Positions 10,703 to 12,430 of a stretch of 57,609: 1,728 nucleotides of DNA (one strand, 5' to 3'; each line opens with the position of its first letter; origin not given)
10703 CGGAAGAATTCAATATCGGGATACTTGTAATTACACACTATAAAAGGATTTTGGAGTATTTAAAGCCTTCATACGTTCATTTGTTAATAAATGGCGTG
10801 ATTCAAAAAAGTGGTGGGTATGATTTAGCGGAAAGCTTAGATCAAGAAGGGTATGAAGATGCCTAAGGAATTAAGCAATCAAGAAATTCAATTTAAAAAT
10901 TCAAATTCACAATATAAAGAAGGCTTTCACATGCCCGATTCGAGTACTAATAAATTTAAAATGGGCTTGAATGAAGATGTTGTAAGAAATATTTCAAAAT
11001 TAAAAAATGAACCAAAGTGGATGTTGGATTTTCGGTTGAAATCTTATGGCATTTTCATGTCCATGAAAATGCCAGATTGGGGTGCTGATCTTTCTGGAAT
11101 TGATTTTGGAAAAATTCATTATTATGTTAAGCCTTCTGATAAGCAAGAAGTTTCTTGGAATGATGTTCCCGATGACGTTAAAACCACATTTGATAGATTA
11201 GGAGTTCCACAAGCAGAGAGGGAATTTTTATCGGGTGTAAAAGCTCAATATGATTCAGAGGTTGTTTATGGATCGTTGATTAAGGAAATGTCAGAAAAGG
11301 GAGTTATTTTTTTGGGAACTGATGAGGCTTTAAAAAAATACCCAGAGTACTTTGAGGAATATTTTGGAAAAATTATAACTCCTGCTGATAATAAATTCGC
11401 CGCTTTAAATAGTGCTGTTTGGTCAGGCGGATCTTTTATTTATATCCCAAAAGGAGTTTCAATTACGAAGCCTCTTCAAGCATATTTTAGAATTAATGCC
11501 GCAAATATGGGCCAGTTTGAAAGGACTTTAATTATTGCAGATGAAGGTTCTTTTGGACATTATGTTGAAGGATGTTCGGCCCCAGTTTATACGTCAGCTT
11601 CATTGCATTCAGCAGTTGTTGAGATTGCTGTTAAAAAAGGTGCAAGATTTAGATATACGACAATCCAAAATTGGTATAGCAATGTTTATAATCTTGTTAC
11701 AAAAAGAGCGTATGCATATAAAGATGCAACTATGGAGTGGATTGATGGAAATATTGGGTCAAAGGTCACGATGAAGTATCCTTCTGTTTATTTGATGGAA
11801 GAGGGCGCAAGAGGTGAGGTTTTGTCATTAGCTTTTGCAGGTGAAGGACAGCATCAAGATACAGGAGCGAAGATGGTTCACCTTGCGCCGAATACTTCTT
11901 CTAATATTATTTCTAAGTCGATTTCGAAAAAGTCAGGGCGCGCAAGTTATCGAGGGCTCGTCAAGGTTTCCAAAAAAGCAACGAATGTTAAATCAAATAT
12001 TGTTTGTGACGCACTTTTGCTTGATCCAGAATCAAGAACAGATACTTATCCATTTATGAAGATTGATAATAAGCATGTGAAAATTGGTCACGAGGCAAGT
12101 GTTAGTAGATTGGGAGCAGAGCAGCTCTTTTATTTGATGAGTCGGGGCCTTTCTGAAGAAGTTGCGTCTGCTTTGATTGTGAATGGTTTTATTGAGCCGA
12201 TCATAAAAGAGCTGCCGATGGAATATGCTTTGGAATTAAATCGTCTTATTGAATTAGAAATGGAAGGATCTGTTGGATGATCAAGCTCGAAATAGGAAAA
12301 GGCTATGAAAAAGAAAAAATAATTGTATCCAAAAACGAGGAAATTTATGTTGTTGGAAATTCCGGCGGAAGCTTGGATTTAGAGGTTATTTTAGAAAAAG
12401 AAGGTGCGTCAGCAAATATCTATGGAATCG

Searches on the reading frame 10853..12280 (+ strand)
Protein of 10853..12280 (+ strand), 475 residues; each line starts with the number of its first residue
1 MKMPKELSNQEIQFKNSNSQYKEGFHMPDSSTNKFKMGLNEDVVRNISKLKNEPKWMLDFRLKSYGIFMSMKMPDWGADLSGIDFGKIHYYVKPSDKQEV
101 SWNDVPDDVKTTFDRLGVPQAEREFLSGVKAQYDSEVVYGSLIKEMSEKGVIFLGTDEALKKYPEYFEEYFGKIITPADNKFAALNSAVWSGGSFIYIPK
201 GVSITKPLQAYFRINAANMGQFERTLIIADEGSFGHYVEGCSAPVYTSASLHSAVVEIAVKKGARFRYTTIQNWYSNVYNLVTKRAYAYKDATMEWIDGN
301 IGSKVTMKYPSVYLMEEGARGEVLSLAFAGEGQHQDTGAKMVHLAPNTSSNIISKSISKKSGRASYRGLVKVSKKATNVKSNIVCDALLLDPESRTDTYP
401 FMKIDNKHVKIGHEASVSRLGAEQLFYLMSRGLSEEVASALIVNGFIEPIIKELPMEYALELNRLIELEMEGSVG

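Call 89: search_protein_families(library=pfam, proteins=[window:10853-12280:+], max_evalue=0.00001)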
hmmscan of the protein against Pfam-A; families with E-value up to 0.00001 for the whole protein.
window:10853-12280:+ (475 aa): 2 families
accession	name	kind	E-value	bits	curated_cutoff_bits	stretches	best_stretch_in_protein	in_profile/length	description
PF01458.23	SUFBD_core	-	2.1e-85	286.3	27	1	212-446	1-232/232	SUF system FeS cluster assembly, SufBD core domain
PF19295.5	SufBD_N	-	2.7e-12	47.1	23.5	1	146-209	108-171/172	SufBD protein N-terminal region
